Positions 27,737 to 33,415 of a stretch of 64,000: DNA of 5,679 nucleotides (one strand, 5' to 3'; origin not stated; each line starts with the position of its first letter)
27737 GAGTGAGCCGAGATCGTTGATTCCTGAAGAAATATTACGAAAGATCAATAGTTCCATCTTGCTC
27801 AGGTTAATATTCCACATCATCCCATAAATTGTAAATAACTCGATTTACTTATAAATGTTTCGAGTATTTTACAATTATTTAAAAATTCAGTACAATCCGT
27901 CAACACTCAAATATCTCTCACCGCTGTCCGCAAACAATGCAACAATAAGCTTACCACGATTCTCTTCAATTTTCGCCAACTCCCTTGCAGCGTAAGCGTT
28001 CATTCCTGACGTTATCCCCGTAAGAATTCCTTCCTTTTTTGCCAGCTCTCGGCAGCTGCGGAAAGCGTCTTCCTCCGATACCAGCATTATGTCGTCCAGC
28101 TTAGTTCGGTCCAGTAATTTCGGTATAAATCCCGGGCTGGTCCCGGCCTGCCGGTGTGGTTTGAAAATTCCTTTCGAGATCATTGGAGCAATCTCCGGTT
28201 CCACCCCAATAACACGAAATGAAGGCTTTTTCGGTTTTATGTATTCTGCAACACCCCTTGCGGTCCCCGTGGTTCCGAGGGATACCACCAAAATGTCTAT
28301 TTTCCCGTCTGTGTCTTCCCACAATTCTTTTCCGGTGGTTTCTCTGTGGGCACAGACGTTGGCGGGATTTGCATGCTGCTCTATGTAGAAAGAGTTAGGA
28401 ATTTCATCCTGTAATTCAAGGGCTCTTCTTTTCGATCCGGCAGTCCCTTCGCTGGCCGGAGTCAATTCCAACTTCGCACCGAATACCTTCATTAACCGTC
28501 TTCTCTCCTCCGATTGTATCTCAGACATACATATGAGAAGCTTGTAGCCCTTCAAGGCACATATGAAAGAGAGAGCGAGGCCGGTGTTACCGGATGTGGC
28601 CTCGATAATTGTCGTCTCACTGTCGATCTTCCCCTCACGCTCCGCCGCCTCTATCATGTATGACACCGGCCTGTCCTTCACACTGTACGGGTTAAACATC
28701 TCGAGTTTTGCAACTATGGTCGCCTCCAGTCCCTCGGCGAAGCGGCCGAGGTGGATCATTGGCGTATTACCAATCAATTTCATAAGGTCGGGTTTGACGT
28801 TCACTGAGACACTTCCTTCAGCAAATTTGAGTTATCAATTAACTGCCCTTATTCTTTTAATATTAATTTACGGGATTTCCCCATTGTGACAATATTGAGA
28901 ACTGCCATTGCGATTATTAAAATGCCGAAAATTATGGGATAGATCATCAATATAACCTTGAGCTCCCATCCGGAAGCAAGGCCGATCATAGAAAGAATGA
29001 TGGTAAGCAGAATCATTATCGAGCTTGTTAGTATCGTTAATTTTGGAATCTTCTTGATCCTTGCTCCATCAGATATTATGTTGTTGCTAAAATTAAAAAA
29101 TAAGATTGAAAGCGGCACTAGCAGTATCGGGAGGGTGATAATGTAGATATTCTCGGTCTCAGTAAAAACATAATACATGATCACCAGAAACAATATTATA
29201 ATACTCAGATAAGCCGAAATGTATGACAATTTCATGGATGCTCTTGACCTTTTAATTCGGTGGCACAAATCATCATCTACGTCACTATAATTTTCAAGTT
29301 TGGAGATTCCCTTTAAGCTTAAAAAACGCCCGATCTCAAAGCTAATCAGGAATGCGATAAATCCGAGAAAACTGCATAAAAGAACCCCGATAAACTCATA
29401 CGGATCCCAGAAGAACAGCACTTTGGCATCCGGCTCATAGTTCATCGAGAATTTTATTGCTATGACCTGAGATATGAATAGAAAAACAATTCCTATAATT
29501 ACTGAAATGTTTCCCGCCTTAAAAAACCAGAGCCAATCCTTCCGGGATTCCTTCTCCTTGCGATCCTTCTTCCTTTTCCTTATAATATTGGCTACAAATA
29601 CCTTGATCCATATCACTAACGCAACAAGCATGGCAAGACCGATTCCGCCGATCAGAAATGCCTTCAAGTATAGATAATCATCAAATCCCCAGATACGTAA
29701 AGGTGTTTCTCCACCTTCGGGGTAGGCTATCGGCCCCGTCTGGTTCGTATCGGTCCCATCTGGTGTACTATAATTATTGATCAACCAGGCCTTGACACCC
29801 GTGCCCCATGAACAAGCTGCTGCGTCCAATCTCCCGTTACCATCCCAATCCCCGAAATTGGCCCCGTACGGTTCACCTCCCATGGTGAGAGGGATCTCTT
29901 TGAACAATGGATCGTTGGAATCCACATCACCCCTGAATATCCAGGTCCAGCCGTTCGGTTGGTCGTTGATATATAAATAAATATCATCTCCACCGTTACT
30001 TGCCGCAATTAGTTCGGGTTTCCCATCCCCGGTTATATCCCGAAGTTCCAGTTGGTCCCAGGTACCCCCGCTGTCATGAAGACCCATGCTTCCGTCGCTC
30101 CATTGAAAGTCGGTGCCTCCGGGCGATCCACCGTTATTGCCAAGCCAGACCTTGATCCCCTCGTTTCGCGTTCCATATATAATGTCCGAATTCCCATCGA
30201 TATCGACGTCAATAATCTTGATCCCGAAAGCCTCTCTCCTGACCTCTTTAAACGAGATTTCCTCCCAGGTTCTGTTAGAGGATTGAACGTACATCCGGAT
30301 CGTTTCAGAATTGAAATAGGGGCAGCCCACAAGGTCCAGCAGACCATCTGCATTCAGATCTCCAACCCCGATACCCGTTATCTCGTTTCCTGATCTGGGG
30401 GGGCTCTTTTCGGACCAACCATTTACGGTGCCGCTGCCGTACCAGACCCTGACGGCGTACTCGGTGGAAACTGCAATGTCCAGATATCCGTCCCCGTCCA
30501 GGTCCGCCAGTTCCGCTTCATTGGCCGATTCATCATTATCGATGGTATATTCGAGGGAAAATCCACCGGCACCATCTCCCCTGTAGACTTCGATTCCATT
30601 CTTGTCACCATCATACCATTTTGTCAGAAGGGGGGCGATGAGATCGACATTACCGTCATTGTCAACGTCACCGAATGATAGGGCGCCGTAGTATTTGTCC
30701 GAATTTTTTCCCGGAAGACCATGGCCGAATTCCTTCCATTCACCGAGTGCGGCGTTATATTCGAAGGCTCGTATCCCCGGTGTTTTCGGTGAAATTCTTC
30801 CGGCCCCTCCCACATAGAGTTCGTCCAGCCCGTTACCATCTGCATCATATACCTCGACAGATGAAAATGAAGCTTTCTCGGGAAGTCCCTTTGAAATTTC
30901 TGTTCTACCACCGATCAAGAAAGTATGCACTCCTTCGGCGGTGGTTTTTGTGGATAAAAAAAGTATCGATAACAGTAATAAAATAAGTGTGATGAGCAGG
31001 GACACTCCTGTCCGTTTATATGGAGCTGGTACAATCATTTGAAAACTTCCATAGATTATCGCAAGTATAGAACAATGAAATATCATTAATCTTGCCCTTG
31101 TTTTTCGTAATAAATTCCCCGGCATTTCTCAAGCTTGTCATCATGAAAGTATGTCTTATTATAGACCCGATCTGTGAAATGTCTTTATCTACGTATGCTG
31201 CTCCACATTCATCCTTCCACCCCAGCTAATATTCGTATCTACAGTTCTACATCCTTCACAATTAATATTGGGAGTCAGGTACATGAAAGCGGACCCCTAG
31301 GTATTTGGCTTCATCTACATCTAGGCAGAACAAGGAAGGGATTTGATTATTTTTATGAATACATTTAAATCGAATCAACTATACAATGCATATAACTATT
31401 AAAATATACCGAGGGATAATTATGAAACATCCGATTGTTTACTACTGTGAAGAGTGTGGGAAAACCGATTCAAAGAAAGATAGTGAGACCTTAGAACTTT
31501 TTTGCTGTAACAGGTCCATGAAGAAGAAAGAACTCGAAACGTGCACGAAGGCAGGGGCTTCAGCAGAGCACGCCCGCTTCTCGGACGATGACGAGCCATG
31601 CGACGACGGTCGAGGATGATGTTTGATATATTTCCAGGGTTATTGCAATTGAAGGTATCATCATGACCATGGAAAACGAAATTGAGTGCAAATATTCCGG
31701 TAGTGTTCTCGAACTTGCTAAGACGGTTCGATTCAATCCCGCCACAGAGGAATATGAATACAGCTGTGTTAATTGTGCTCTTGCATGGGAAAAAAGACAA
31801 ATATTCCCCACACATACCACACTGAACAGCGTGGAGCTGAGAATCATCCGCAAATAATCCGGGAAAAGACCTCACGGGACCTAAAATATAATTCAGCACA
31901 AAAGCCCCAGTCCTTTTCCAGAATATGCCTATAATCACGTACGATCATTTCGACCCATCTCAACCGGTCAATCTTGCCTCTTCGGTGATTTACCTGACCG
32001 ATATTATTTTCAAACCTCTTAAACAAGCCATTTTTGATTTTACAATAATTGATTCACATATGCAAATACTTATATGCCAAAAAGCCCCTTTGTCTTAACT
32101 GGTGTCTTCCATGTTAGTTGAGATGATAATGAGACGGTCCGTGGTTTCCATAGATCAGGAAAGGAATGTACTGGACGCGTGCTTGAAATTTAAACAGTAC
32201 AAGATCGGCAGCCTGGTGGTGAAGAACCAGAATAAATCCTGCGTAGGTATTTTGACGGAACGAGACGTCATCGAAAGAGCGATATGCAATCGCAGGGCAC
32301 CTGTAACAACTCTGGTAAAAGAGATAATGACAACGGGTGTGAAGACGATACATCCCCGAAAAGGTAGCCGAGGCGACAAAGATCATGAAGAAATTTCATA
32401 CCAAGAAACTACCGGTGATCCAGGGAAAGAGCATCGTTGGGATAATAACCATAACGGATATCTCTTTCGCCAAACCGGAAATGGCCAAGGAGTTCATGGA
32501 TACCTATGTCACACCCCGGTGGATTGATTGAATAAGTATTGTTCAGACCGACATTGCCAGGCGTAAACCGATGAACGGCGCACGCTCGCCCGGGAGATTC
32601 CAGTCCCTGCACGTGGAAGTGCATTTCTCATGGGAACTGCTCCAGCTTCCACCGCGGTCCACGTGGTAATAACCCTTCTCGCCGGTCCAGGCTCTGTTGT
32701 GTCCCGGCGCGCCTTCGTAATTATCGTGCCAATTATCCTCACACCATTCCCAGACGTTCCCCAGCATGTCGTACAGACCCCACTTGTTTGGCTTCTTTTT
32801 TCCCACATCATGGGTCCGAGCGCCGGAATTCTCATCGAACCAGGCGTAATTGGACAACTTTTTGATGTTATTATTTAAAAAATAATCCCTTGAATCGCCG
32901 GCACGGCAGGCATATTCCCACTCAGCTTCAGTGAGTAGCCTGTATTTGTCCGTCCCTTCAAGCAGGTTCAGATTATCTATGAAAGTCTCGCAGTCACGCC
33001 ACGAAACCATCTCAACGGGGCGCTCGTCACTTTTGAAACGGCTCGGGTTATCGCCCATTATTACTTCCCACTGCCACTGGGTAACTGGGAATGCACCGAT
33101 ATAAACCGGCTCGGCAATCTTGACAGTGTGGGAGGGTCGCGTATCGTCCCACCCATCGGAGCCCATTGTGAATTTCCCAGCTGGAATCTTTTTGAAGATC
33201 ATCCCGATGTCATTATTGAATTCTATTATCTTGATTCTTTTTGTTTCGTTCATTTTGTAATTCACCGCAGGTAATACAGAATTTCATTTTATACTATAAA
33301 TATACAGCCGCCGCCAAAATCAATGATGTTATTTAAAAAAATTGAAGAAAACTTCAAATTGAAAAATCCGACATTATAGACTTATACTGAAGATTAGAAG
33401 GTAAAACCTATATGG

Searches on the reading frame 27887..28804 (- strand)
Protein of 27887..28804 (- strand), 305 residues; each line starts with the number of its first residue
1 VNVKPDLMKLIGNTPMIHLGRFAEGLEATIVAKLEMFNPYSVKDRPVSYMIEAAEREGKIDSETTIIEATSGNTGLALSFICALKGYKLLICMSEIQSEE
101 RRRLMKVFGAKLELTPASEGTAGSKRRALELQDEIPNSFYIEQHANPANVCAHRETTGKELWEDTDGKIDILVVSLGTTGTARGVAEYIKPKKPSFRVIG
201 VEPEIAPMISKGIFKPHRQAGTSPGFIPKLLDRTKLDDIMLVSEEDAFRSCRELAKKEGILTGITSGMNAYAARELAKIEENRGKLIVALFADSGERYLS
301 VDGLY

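Call 20: search_protein_families(library=pfam, proteins=[window:27887-28804:-], max_evalue=0.001)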
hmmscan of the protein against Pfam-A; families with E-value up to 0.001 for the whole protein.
window:27887-28804:- (305 aa): 1 family
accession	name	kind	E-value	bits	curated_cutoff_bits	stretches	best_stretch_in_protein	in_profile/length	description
PF00291.31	PALP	-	1.4e-66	225.3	35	1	9-292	3-294/295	Pyridoxal-phosphate dependent enzyme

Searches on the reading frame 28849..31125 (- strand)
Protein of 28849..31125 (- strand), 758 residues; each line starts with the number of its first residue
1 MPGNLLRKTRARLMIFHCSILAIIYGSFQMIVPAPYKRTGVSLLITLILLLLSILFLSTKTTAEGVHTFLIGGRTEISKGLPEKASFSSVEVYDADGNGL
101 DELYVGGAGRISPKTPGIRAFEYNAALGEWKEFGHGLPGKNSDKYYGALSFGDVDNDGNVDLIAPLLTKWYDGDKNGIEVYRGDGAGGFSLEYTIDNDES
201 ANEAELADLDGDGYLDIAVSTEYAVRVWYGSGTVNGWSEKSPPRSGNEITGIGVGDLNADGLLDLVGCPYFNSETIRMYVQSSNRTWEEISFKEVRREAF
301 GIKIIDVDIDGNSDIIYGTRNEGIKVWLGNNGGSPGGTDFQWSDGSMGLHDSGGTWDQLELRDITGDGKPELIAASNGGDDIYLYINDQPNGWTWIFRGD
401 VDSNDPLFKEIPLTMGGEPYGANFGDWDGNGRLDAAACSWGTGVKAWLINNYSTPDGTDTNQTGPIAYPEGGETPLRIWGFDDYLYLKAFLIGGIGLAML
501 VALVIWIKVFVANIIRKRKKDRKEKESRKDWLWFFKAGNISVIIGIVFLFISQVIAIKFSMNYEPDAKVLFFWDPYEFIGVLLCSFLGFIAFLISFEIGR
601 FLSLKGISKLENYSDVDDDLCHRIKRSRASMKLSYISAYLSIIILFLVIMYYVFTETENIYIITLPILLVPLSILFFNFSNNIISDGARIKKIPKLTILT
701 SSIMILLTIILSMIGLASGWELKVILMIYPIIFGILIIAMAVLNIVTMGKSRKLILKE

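Call 20: search_protein_families(library=pfam, proteins=[window:28849-31125:-], max_evalue=0.001)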
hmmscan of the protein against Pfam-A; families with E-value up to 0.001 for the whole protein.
window:28849-31125:- (758 aa): 3 families
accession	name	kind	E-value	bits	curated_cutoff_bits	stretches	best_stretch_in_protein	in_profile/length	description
PF13517.12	FG-GAP_3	-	1.7e-25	89.8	26.9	5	208-266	1-60/61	FG-GAP-like repeat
PF01839.29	FG-GAP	-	7.1e-08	32.6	22.1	1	206-224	7-25/37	FG-GAP repeat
PF16743.10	PliI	-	0.00033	20.8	27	0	353-376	56-79/123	Periplasmic lysozyme inhibitor of I-type lysozyme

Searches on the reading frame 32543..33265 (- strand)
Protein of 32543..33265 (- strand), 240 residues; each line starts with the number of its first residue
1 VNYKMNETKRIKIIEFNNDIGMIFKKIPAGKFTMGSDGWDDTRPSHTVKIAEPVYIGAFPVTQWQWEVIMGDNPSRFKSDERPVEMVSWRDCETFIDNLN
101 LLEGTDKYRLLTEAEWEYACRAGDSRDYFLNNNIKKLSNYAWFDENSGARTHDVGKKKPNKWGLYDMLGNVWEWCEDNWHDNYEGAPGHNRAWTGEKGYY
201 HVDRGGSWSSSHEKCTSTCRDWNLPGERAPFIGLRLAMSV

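Call 64: search_protein_families(library=pfam, proteins=[window:32543-33265:-], max_evalue=0.001)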
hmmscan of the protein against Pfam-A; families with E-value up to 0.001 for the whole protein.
window:32543-33265:- (240 aa): 1 family
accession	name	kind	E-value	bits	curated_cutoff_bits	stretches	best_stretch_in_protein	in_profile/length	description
PF03781.23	FGE-sulfatase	-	2.6e-44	152.3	23.3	1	27-237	8-254/255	Sulfatase-modifying factor enzyme 1-like domain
